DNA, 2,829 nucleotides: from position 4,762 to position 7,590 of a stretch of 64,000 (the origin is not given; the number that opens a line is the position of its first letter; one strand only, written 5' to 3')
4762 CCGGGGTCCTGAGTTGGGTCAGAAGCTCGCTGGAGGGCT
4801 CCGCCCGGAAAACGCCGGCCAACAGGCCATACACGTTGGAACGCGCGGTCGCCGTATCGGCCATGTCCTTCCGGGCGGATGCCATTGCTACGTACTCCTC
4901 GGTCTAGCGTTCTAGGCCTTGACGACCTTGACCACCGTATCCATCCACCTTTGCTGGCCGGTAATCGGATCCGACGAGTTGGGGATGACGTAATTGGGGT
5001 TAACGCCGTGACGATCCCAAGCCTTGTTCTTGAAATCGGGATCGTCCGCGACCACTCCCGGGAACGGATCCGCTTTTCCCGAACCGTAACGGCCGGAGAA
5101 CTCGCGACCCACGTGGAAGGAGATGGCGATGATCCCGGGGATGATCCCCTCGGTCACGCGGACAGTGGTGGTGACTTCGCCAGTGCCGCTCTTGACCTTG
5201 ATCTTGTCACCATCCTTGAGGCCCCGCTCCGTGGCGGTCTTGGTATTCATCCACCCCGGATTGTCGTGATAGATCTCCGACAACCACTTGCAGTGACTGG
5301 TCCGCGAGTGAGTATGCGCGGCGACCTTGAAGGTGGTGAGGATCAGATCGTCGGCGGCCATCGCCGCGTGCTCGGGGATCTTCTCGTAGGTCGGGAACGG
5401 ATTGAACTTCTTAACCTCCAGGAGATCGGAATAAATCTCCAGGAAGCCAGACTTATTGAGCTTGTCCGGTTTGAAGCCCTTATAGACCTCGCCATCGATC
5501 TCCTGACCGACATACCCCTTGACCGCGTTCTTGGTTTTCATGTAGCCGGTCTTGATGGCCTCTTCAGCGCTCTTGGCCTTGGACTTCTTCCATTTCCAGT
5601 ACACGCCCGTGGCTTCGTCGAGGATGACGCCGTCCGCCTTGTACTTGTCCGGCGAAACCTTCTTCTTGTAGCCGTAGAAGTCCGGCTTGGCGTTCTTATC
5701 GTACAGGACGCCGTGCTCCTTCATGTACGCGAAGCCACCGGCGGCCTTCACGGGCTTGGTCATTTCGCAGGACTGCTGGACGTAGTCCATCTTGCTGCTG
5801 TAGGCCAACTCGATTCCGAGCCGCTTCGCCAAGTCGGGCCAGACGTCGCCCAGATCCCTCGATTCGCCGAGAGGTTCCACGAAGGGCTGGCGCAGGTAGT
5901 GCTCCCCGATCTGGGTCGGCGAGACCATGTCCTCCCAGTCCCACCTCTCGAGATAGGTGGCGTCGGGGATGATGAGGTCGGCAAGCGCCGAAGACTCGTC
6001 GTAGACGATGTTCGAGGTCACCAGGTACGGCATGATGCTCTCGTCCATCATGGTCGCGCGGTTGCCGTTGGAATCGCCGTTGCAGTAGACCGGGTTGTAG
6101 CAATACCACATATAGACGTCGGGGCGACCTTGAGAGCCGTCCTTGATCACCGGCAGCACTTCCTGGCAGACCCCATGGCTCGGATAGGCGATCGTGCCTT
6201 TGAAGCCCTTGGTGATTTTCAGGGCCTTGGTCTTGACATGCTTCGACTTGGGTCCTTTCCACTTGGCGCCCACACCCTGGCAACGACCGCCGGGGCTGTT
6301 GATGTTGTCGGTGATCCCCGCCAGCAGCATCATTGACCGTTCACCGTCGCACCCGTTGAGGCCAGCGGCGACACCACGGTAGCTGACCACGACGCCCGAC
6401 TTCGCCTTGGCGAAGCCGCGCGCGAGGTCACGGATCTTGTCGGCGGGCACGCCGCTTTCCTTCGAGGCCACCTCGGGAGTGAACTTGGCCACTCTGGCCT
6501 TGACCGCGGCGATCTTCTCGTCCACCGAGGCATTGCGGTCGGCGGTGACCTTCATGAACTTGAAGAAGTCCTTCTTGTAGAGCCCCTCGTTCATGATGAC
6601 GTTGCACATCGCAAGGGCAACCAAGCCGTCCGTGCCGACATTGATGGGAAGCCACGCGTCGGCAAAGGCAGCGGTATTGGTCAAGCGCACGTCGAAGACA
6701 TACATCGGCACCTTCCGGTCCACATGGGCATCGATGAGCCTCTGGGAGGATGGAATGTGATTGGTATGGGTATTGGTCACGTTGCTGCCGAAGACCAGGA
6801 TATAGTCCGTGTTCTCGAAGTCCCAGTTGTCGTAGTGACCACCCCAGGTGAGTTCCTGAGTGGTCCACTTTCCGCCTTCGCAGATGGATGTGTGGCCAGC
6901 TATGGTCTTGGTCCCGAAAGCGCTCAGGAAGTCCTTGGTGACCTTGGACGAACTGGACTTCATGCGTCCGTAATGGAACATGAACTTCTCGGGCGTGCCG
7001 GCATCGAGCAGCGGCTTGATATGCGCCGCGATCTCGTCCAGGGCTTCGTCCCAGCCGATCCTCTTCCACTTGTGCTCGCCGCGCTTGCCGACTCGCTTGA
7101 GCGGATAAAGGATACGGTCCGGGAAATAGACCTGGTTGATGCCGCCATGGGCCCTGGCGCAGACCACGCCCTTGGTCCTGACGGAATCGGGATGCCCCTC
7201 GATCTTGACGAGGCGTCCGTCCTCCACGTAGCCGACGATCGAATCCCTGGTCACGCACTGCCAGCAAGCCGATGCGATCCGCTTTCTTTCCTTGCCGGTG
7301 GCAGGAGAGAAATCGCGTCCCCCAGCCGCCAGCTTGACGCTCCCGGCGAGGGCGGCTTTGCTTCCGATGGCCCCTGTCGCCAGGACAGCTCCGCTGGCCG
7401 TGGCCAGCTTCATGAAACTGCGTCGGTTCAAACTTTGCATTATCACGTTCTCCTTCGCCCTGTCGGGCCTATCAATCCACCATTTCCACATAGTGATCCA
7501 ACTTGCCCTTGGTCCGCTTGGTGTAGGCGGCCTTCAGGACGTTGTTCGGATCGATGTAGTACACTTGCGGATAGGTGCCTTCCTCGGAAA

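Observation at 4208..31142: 27-kb island with three paralogous Tat-exported molybdoenzyme modules, each paired with a membrane-anchored dodecaheme cytochrome: possibly an uncharacterised respiratory or lithotrophic system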

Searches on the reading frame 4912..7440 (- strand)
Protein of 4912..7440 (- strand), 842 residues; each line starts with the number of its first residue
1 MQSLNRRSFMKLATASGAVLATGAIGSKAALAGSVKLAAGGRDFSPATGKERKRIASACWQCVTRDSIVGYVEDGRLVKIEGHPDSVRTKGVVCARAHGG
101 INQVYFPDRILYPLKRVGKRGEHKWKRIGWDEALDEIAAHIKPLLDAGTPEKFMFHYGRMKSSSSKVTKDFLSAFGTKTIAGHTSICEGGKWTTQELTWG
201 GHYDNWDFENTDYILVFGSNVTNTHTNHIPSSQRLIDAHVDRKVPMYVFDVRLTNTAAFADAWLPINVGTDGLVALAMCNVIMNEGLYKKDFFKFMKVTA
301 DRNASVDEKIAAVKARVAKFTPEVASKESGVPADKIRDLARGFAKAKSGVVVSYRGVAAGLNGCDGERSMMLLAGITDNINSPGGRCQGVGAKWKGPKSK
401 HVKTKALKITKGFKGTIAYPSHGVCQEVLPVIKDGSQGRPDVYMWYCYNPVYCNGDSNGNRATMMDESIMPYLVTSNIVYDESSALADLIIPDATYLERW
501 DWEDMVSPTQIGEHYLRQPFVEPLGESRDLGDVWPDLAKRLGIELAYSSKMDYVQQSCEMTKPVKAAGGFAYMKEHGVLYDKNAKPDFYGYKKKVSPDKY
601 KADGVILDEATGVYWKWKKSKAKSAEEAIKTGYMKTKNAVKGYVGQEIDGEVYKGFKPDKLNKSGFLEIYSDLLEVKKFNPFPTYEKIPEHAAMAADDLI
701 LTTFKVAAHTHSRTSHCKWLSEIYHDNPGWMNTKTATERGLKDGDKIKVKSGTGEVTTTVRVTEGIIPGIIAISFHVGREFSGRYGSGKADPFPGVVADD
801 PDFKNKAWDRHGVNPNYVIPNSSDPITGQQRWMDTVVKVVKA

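Call 6: search_protein_families(library=pfam, proteins=[window:4912-7440:-], max_evalue=0.01)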
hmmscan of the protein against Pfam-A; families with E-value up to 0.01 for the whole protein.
window:4912-7440:- (842 aa): 4 families
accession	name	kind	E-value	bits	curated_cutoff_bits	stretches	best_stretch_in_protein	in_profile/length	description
PF00384.28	Molybdopterin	-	5.2e-31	108.4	24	1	109-540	1-353/353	Molybdopterin oxidoreductase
PF01568.27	Molydop_binding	-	4.8e-18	65.6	26.8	1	699-830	1-104/110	Molydopterin dinucleotide binding domain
PF04879.21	Molybdop_Fe4S4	-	2.7e-05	24.5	22.7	1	53-105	2-54/55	Molybdopterin oxidoreductase Fe4S4 domain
PF10518.14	TAT_signal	-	0.0018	18.6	22.7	1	4-23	2-21/21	TAT (twin-arginine translocation) pathway signal sequence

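Call 8: search_protein_families(library=ncbifam, proteins=[window:4912-7440:-], max_evalue=0.00001)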
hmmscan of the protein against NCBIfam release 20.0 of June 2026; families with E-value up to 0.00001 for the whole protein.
window:4912-7440:- (842 aa): 24 families
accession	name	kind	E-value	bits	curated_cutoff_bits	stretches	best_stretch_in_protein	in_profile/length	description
NF012032.0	PRK15488.1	equivalog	2.5e-90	303.6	694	2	3-550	2-536/759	thiosulfate reductase PhsA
TIGR02166.1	dmsA_ynfE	subfamily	4.1e-75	253.3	777.7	2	4-589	1-609/794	DMSO/selenate family reductase complex A subunit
NF041783.2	mnquin_red_QrcB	equivalog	3.8e-55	187.3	440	2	73-559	71-521/695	menaquinone reductase molybdopterin-binding-like subunit QrcB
TIGR01591.1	Fdh-alpha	equivalog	3.5e-54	184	666.25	2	59-385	3-316/672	formate dehydrogenase subunit alpha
TIGR03479.1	DMSO_red_II_alp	subfamily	2.7e-52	178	984.75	3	94-294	105-304/913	molybdopterin-dependent oxidoreductase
NF041885.1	selenate_YnfE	exception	3.5e-46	157.4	1675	2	4-547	3-570/805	selenate/tellurate reductase subunit YnfE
NF041884.1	selenate_YnfF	exception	9.9e-46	156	1650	2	4-579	1-601/798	selenate/tellurate reductase subunit YnfF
NF041714.1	arsenate_red_ArrA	equivalog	8.8e-45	153.1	1600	1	4-788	3-809/848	arsenate respiratory reductase molybdopterin-containing subunit ArrA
NF011566.1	PRK14990.1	exception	6.8e-44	150.1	1600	1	5-549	15-585/814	dimethylsulfoxide reductase subunit A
NF011567.1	PRK14991.1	equivalog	7.4e-29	100.1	1750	1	77-138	125-185/1022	tetrathionate reductase subunit TtrA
NF042978.1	EthbenzDh_ebdA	equivalog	8.5e-28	96.6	2000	1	81-292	114-324/977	ethylbenzene dehydrogenase subunit alpha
TIGR00509.1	bisC_fam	subfamily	9.1e-28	96.9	1017.55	2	118-395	64-351/772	molybdopterin guanine dinucleotide-containing S/N-oxide reductase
NF047855.1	AssmNtatRedNasC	equivalog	9.9e-28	96.8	1100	1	85-547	53-510/708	assimilatory nitrate reductase catalytic subunit NasC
TIGR01553.1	formate-DH-alph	equivalog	2.9e-27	94.8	814.2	1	4-295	2-302/1009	formate dehydrogenase-N subunit alpha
NF010055.0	PRK13532.1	equivalog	1.5e-23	83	904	1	3-294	2-288/830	nitrate reductase catalytic subunit NapA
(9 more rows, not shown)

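Call 9: search_solved_structures(query=window:4912-7440:-, max_evalue=0.00001)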
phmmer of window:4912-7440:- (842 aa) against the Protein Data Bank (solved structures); distinct sequences matched with E-value up to 0.00001: 46.
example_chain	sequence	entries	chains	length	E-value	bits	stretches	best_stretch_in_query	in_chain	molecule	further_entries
2vpw_A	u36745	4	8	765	1.2e-40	142.5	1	44-353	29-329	THIOSULFATE REDUCTASE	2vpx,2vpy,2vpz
6cz7_A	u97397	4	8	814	1e-39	139.4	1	55-794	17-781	ArrA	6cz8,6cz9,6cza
7bkb_D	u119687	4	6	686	1.6e-34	122.2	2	52-542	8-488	Formate dehydrogenase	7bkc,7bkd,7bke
2e7z_A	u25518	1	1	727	5.9e-32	113.7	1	74-377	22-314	Acetylene hydratase Ahy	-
2jim_A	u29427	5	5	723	5.6e-26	94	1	50-385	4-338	PERIPLASMIC NITRATE REDUCTASE | PROTEIN (PERIPLASMIC NITRATE REDUCTASE)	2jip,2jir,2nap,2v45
2jio_A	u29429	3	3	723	1.1e-25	93.1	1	50-385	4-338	PERIPLASMIC NITRATE REDUCTASE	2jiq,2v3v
7l5i_A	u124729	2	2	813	1.5e-25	92.6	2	119-386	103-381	Trimethylamine-N-oxide reductase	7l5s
7vw6_A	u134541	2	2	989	1.5e-25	92.6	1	53-561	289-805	Formate dehydrogenase | Tungsten-containing formate dehydrogenase alpha subunit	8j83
7e5z_A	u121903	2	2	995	1.5e-25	92.5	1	53-561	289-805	Formate dehydrogenase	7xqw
9vap_A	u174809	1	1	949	1.6e-25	92.5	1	3-385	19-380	Formate dehydrogenase molybdopterin-binding subunit FdhA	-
4ydd_A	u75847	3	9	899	1.8e-25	92.3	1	92-292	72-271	DMSO reductase family type II enzyme, molybdopterin subunit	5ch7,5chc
7qv7_S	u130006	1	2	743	2.1e-25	92.1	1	49-572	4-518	Hydrogen dependent carbon dioxide reductase subunit FdhF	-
9wxb_B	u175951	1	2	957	2.1e-25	92.1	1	48-385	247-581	Formate dehydrogenase alpha subunit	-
5e7o_A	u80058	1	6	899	7.3e-25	90.3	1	92-292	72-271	DMSO reductase family type II enzyme, molybdopterin subunit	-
6tg9_A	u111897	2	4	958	2.8e-24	88.4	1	49-385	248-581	Formate dehydrogenase subunit alpha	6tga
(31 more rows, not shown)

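Call 11: find_homologous_proteins(query=window:4912-7440:-, max_evalue=1e-20)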
Query window:4912-7440:- (842 aa): 1418 proteins with E <= 1e-20 among 8000 candidates; the best 120 are listed.
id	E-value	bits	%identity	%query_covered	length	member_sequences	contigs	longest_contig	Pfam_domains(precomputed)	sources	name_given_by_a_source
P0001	0.0e+0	1762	88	99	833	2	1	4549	PF00384.28,PF01568.28,PF04879.22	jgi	jgi:anaerobic selenocysteine-containing dehydrogenase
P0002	0.0e+0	1461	72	100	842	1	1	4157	PF00384.28,PF01568.28,PF04879.22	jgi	jgi:anaerobic selenocysteine-containing dehydrogenase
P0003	0.0e+0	1450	72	100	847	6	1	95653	PF00384.28,PF01568.28,PF04879.22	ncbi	-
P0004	0.0e+0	1443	71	100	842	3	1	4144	PF00384.28,PF01568.28,PF04879.22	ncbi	-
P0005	0.0e+0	1440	72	100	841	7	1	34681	PF00384.28,PF01568.28,PF04879.22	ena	-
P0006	0.0e+0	1408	70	100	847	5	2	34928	PF00384.28,PF01568.28,PF04879.22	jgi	jgi:anaerobic selenocysteine-containing dehydrogenase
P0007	0.0e+0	1406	69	100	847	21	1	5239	PF00384.28,PF01568.28,PF04879.22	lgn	-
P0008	0.0e+0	1394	71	100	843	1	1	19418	PF00384.28,PF01568.28,PF04879.22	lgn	-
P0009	0.0e+0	1393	70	99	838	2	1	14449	PF00384.28,PF01568.28,PF04879.22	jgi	jgi:anaerobic selenocysteine-containing dehydrogenase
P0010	0.0e+0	1386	69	100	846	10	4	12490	PF00384.28,PF01568.28,PF04879.22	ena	-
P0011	0.0e+0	1270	65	100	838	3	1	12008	PF00384.28,PF01568.28,PF04879.22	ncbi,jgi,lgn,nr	ncbi:MAG: molybdopterin-dependent oxidoreductase [Gammaproteobacteria bacterium]|jgi:anaerobic selen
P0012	0.0e+0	1264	66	97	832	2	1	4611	PF00384.28,PF01568.28,PF04879.22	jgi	jgi:anaerobic selenocysteine-containing dehydrogenase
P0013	0.0e+0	1260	65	99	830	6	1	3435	PF00384.28,PF01568.28,PF04879.22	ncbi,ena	-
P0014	0.0e+0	1259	64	100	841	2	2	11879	PF00384.28,PF01568.28,PF04879.22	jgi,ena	-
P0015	0.0e+0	1259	64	100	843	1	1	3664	PF00384.28,PF01568.28,PF04879.22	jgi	-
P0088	0.0e+0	1201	62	100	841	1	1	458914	PF00384.28,PF01568.28,PF04879.22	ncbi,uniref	ncbi:molybdopterin-dependent oxidoreductase [Magnetovibrio sp. PR-2]|uniref:molybdopterin-containing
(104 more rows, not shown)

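Call 12: find_encoding_contigs(protein=P0088, flank=10000, max_places=2)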
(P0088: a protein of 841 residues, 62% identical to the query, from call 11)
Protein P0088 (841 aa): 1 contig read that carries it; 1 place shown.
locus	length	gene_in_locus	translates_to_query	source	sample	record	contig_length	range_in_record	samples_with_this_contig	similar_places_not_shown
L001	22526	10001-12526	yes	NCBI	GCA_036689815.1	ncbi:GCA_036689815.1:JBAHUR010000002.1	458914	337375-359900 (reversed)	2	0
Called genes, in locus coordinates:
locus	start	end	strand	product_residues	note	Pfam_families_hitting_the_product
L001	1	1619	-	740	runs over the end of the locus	PF00122:E1-E2_ATPase, PF00702:Hydrolase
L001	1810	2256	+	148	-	PF00376:MerR, PF13411:MerR_1, PF09278:MerR-DNA-bind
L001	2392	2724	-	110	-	PF09851:SHOCT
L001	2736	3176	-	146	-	-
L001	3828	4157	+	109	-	PF02694:UPF0060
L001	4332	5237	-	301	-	PF01545:Cation_efflux, PF16916:ZT_dimer (weak)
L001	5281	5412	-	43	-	PF04752:ChaC (weak)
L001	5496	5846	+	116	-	PF12840:HTH_20, PF01022:HTH_5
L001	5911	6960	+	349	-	PF03773:ArsP_1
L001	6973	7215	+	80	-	PF13192:Thioredoxin_3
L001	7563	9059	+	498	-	PF03264:Cytochrom_NNT, PF14522:Cytochrome_C7 (faint), PF14537:Cytochrom_c3_2 (weak), PF22113:Mtrc-MtrF_II-IV_dom (weak)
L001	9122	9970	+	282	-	PF13247:Fer4_11, PF00037:Fer4, PF12797:Fer4_2 (weak), PF12837:Fer4_6, PF13187:Fer4_9 (weak), PF13237:Fer4_10 (weak), PF12800:Fer4_4 (weak), PF12838:Fer4_7 (weak)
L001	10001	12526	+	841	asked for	PF04879:Molybdop_Fe4S4, PF00384:Molybdopterin, PF01568:Molydop_binding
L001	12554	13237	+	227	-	PF02613:Nitrate_red_del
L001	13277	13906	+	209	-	-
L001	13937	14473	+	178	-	PF00994:MoCF_biosynth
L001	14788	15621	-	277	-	PF00149:Metallophos, PF12850:Metallophos_2 (faint)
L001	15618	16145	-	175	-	-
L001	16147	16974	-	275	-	PF00149:Metallophos, PF12850:Metallophos_2 (weak)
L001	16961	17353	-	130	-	PF11284:DUF3085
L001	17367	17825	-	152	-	-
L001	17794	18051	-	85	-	-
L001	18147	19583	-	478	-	-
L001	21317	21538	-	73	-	PF01609:DDE_Tnp_1 (weak)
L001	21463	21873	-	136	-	PF13340:DUF4096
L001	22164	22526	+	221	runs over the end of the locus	PF01814:Hemerythrin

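Call 13: find_encoding_contigs(protein=P0003, flank=10000, max_places=2)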
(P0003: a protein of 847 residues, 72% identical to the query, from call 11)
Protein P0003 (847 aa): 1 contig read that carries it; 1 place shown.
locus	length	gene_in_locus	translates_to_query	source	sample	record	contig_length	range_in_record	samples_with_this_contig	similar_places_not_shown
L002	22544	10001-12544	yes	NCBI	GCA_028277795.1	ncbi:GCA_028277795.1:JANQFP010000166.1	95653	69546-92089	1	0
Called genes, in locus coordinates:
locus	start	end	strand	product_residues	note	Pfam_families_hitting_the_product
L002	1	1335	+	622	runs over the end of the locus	PF00890:FAD_binding_2, PF02910:Succ_DH_flav_C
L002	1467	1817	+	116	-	-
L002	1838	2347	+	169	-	-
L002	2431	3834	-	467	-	PF00072:Response_reg, PF00158:Sigma54_activat, PF14532:Sigma54_activ_2, PF07728:AAA_5 (weak), PF25601:AAA_lid_14, PF02954:HTH_8, PF18024:HTH_50 (weak)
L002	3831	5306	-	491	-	PF17203:sCache_3_2 (weak), PF00672:HAMP, PF00512:HisKA, PF02518:HATPase_c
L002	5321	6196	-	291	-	PF12974:Phosphonate-bd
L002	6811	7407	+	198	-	PF13442:Cytochrome_CBB3, PF00034:Cytochrom_C, PF13442:Cytochrome_CBB3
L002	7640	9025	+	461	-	PF03264:Cytochrom_NNT, PF14522:Cytochrome_C7 (faint), PF14537:Cytochrom_c3_2 (weak)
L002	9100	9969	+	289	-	PF13237:Fer4_10 (faint), PF13187:Fer4_9 (faint), PF13247:Fer4_11, PF12797:Fer4_2 (weak), PF12837:Fer4_6 (weak), PF00037:Fer4 (weak), PF12838:Fer4_7 (weak)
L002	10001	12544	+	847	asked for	PF04879:Molybdop_Fe4S4, PF00384:Molybdopterin, PF01568:Molydop_binding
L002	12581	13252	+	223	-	PF02613:Nitrate_red_del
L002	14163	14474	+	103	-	PF01609:DDE_Tnp_1 (weak), PF13586:DDE_Tnp_1_2 (weak)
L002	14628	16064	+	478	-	-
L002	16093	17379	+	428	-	-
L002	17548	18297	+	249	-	PF00685:Sulfotransfer_1, PF13469:Sulfotransfer_3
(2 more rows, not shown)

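Call 16: find_related_loci(query=A1, collection=genome_contigs, flank=10000)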
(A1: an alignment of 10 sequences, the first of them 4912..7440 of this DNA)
Query A1 (842 aa) in genome_contigs; peptide patterns used: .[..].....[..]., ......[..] (x = any residue, [..] = any of these).
560 stretches matched a pattern; 531 encode a relative of the query (tblastn E <= 1e-3); the best 80 are kept; 80 distinct loci.
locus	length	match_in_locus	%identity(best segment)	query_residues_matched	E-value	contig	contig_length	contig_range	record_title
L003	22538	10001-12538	72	1-842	0e+0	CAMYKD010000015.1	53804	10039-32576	MAG: uncultured Kiloniellales bacterium isolate ES_M_Alpha_08 genome assembly, contig: scaffold_654, whole genome shotgu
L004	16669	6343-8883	71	1-842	0e+0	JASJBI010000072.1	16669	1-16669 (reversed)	MAG: Alphaproteobacteria bacterium isolate MO_074.B3 MO_074.c_1456, whole genome shotgun sequence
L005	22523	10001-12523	64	1-842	0e+0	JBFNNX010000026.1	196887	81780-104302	MAG: Candidatus Thiodiazotropha sp. isolate ctemesantah040_SYM1 c_000000000011, whole genome shotgun sequence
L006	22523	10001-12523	64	1-842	0e+0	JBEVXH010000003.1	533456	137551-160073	MAG: Candidatus Thiodiazotropha sp. isolate CTENA5 L149 c_000000000003, whole genome shotgun sequence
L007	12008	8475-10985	65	1-841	0e+0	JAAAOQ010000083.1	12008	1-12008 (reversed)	MAG: Gammaproteobacteria bacterium isolate GSL.Bin27 NODE_4108_length_12008_cov_0.891478, whole genome shotgun sequence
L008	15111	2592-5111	64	1-841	0e+0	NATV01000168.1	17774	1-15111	MAG: gamma proteobacterium symbiont of Ctena orbiculata isolate LUC_16_22_G-LUC_16_020_40_A _82, whole genome shotgun se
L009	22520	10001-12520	64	1-841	0e+0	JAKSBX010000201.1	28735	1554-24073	MAG: Chromatiales bacterium isolate MAG.232 k141_3619845, whole genome shotgun sequence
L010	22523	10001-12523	64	1-842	0e+0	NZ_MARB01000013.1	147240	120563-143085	Candidatus Thiodiazotropha endolucinida strain COS CODIS_contig000013, whole genome shotgun sequence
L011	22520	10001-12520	63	1-841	0e+0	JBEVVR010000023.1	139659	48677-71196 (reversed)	MAG: Candidatus Thiodiazotropha sp. isolate CTENA7 L123 c_000000000011, whole genome shotgun sequence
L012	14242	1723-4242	63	1-841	0e+0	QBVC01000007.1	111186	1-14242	MAG: gamma proteobacterium symbiont of Ctena orbiculata isolate LUC_16_021_0_D _20, whole genome shotgun sequence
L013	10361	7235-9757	64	1-842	0e+0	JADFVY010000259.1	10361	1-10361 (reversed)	MAG: Proteobacteria bacterium isolate C1.bin.38 k83_1686441, whole genome shotgun sequence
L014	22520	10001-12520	63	1-841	0e+0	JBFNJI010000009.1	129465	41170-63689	MAG: Candidatus Thiodiazotropha sp. isolate ctebehawaiim21_SYM1 c_000000000024, whole genome shotgun sequence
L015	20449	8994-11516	63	1-842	0e+0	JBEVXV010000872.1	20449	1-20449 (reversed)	MAG: Sedimenticola sp. isolate 2 TCF1 c_000000000116, whole genome shotgun sequence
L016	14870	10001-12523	64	1-842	0e+0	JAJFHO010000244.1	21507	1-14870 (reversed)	MAG: Hyphomicrobiales bacterium isolate OFTM323 OFTM323_243, whole genome shotgun sequence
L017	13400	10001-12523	64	1-842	0e+0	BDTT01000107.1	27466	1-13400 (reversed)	Bacterium BMS3Bbin10 DNA, contig: NODE_38, whole genome shotgun sequence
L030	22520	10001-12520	61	1-842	0e+0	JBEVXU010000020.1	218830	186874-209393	MAG: Sedimenticola sp. isolate 1_2 TCF2 c_000000000007, whole genome shotgun sequence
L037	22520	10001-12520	62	4-842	0e+0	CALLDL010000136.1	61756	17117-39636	MAG: uncultured Desulfobacterales bacterium isolate N2_Bin_METABAT__2_1 genome assembly, contig: c_000003869165, whole g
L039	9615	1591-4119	62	1-842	0e+0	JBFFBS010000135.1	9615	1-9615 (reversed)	MAG: Syntrophobacteria bacterium isolate Mix_mud12.2021.10.10 k141_732239_length_9615_cov_15.8889, whole genome shotgun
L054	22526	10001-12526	60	2-842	0e+0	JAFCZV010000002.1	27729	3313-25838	MAG: Deltaproteobacteria bacterium isolate AB_1215_Bin_118 AB_1215_Bin_118_scaffold_1282, whole genome shotgun sequence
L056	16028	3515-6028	60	1-841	0e+0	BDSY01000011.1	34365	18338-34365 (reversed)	Bacterium BMS3Abin06 DNA, contig: NODE_37, whole genome shotgun sequence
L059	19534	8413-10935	60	1-842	0e+0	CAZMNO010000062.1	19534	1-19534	MAG TPA_asm: uncultured Rhodobacter sp. isolate SRP167671_co2_99 genome assembly, contig: NODE_3721_length_19534_cov_26.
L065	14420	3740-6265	60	2-842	0e+0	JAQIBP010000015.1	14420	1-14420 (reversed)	MAG: Deltaproteobacteria bacterium isolate GH13 k119_371814, whole genome shotgun sequence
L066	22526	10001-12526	60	2-842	0e+0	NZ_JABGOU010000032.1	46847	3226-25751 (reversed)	MAG: Desulfobacula sp. isolate co234_bin15 co234_bin15_Ctg32, whole genome shotgun sequence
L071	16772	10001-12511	59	1-842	0e+0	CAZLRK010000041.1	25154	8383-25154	MAG TPA_asm: uncultured Desulfobacterales bacterium isolate SRP077602_co2_250 genome assembly, contig: NODE_2925_length_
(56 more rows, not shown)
